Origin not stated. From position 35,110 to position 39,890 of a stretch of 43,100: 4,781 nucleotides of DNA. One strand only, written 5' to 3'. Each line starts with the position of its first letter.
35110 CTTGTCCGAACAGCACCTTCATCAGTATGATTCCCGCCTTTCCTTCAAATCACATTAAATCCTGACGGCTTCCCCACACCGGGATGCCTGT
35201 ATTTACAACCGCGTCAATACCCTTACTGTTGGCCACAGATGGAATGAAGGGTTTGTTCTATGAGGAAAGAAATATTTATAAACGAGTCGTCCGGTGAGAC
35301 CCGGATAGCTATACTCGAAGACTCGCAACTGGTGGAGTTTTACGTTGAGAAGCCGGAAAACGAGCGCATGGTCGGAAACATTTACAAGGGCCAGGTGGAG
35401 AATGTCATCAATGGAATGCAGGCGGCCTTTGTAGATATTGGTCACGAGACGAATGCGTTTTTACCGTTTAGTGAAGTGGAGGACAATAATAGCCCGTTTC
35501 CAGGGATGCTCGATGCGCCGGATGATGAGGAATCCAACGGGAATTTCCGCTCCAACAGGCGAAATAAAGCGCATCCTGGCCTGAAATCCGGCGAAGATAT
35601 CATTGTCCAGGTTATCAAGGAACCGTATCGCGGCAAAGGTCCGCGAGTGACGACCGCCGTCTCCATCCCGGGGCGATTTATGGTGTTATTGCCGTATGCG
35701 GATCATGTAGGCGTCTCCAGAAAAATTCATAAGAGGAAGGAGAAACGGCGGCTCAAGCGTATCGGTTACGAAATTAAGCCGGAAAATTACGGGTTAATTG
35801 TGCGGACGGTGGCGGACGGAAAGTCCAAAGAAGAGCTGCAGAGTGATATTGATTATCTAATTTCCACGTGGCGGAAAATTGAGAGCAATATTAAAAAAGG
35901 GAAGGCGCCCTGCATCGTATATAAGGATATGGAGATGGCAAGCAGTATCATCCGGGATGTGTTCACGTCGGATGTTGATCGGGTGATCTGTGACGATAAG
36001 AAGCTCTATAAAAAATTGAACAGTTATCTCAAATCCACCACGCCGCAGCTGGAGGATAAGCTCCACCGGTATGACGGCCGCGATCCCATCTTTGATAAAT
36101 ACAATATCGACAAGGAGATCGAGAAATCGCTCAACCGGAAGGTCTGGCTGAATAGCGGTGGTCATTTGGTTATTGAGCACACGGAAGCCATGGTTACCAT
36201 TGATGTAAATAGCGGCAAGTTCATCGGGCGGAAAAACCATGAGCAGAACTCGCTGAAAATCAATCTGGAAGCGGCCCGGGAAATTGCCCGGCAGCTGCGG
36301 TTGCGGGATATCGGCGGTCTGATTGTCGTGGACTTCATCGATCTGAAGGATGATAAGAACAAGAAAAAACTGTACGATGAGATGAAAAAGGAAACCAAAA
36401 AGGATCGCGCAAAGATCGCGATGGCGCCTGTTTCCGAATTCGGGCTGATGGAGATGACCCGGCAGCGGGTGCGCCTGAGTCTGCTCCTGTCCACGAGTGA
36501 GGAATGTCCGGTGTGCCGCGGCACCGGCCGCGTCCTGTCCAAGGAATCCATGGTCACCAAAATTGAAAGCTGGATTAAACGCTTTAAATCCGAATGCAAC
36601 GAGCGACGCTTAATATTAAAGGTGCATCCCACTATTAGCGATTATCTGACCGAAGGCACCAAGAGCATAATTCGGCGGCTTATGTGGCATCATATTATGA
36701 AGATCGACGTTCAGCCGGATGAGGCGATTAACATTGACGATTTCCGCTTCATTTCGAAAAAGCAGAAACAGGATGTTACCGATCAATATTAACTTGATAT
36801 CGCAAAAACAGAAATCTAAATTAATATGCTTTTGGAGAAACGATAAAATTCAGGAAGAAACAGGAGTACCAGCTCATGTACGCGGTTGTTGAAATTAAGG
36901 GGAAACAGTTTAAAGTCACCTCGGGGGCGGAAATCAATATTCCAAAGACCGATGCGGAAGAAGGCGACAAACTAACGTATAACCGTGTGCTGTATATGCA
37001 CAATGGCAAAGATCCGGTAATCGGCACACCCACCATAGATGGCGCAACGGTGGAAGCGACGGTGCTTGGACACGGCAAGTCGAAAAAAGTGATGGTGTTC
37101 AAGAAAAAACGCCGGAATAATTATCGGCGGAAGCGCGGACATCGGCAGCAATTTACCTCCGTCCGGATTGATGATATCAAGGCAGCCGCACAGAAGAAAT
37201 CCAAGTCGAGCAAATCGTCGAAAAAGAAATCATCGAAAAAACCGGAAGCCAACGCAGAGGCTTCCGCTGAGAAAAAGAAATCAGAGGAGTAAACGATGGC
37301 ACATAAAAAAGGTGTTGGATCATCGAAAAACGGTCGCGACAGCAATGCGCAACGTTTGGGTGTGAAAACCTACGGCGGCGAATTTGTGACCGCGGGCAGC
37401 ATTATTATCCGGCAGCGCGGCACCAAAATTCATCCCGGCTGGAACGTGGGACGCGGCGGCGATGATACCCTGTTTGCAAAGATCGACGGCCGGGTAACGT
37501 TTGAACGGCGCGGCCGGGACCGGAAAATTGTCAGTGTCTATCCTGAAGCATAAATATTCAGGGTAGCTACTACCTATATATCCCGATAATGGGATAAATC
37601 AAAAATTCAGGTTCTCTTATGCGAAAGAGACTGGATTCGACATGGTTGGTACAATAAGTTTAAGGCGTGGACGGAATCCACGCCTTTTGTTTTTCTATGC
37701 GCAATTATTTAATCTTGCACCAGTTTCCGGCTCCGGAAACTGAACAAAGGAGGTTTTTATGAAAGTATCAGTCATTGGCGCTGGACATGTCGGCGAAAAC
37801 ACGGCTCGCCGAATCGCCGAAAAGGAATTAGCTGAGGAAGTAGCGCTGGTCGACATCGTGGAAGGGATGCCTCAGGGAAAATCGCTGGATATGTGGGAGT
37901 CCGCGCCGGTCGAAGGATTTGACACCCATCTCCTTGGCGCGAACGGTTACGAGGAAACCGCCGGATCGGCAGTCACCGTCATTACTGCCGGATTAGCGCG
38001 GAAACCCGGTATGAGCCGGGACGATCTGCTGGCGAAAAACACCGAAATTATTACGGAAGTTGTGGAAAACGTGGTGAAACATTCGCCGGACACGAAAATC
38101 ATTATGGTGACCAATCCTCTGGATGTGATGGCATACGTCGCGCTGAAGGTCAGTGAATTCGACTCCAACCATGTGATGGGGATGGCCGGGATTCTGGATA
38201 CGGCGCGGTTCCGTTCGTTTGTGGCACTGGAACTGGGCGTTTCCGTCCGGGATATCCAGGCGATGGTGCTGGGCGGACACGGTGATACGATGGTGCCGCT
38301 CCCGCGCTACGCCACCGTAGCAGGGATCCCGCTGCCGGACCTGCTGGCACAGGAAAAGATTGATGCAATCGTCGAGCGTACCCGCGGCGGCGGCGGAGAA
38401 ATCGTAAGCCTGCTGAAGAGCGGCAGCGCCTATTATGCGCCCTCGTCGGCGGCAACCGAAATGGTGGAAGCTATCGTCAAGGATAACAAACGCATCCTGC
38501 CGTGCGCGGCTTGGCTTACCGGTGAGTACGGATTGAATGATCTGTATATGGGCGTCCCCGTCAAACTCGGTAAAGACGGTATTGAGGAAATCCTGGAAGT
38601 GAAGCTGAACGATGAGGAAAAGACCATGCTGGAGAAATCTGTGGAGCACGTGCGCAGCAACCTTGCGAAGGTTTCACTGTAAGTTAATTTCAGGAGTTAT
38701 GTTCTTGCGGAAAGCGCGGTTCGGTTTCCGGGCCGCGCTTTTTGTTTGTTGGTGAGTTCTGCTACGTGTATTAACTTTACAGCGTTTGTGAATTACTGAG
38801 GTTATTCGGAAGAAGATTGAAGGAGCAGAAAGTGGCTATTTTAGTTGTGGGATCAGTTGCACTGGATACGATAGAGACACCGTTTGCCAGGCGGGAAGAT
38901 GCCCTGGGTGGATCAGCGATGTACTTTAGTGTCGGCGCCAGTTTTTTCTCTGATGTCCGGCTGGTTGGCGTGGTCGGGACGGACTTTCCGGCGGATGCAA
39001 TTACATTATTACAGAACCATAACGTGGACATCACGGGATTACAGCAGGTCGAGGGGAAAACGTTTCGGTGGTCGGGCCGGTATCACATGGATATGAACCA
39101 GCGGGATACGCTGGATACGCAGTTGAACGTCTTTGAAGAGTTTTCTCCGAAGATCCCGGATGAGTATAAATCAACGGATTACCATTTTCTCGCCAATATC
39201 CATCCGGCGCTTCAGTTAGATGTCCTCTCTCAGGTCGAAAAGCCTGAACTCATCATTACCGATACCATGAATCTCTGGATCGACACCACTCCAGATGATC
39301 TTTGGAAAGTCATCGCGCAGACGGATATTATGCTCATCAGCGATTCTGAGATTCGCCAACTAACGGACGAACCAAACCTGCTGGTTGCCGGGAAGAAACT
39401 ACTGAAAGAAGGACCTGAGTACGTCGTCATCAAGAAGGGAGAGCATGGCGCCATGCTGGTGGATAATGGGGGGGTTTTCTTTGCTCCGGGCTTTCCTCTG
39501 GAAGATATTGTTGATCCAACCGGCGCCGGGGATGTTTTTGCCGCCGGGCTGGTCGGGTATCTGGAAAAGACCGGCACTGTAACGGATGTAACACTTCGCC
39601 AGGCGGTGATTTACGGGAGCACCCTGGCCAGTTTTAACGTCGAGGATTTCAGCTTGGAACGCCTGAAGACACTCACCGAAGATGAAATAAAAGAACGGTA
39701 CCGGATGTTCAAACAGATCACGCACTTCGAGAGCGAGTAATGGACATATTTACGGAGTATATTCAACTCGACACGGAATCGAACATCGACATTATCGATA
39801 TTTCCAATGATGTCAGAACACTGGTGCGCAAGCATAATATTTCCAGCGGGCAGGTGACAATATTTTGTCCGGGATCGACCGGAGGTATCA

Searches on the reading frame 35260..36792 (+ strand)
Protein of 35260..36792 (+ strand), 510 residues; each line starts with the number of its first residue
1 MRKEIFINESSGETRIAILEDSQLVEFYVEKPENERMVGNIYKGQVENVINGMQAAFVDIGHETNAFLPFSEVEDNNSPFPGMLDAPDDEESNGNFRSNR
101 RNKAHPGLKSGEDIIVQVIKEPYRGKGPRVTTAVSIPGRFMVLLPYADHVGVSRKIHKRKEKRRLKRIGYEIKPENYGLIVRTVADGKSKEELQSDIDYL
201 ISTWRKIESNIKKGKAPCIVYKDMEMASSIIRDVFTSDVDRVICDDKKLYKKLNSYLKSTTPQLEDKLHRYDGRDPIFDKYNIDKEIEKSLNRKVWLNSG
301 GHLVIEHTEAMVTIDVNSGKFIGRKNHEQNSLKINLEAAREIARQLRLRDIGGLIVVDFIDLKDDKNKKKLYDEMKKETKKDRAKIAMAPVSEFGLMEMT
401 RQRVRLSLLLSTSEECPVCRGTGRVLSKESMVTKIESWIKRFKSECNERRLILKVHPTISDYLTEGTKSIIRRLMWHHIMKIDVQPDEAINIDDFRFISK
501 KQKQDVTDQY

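Call 33: search_protein_families(library=pfam, proteins=[window:35260-36792:+], max_evalue=0.00001)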
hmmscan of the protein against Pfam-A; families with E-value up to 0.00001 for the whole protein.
window:35260-36792:+ (510 aa): 2 families
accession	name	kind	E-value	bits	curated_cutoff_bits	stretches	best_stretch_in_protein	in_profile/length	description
PF10150.14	RNase_E_G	-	6.3e-108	360.7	25.5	1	135-404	1-270/270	Ribonuclease E/G family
PF20833.2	RNase_E_G_Thio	-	7.1e-08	32.9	26.8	1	416-496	2-82/86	RNase E/G, Thioredoxin-like domain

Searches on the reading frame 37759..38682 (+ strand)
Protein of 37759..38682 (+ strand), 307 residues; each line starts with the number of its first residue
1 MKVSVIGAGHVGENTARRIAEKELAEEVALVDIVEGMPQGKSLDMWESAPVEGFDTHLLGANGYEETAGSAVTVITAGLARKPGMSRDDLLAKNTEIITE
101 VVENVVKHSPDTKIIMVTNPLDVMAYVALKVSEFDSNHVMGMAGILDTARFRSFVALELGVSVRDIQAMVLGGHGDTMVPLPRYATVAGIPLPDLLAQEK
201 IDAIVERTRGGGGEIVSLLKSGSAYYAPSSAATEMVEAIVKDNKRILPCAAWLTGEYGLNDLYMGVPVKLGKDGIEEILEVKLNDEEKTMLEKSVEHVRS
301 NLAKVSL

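Call 33: search_protein_families(library=pfam, proteins=[window:37759-38682:+], max_evalue=0.00001)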
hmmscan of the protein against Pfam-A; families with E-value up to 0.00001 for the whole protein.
window:37759-38682:+ (307 aa): 2 families
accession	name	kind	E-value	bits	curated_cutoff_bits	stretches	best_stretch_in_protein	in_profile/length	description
PF00056.29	Ldh_1_N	-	1.8e-39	135.5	27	1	1-141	1-141/141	lactate/malate dehydrogenase, NAD binding domain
PF02866.23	Ldh_1_C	-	2e-35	122.8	22.6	1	146-305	3-170/174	lactate/malate dehydrogenase, alpha/beta C-terminal domain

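Call 67: list_cluster_members(proteins=[window:37759-38682:+, window:20466-21698:-, window:35260-36792:+, window:2040-3761:+, window:5856-6986:+, window:29402-30187:-])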
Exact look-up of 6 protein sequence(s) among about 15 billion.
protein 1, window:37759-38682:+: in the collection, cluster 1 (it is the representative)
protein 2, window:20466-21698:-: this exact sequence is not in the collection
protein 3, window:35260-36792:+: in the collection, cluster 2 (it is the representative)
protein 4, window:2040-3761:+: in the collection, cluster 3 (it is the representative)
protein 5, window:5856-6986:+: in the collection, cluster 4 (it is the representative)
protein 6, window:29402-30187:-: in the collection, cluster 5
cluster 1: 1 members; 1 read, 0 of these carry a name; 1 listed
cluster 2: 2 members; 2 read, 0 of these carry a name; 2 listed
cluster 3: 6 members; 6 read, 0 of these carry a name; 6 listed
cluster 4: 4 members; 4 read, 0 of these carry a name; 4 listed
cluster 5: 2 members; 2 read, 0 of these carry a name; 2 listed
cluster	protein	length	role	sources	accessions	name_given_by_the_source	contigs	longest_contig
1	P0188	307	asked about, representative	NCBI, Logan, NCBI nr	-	-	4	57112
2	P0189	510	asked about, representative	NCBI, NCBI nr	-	-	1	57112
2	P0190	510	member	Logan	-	-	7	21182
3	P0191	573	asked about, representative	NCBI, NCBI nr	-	-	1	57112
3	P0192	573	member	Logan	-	-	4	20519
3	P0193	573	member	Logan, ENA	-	-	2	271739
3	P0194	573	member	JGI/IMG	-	-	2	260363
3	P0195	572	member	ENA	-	-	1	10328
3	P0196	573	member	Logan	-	-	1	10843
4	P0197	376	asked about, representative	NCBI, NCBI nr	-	-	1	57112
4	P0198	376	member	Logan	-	-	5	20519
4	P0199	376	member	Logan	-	-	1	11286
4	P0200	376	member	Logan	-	-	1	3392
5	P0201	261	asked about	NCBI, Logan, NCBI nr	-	-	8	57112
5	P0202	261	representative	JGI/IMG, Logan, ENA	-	-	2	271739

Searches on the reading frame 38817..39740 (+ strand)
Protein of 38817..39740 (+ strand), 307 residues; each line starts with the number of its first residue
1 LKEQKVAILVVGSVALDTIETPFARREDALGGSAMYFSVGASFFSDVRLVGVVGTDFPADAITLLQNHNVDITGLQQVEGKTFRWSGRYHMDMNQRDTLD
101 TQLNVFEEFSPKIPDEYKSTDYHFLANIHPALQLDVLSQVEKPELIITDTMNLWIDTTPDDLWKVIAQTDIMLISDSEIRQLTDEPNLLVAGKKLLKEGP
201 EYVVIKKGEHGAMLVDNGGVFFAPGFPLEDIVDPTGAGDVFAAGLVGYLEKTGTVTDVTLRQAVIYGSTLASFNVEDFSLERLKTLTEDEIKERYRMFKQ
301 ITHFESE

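Call 33: search_protein_families(library=pfam, proteins=[window:38817-39740:+], max_evalue=0.00001)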
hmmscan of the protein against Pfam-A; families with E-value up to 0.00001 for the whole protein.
window:38817-39740:+ (307 aa): 1 family
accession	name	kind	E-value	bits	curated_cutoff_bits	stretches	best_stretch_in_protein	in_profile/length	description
PF00294.29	PfkB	-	1e-26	94.4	25.8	1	41-278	47-293/302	pfkB family carbohydrate kinase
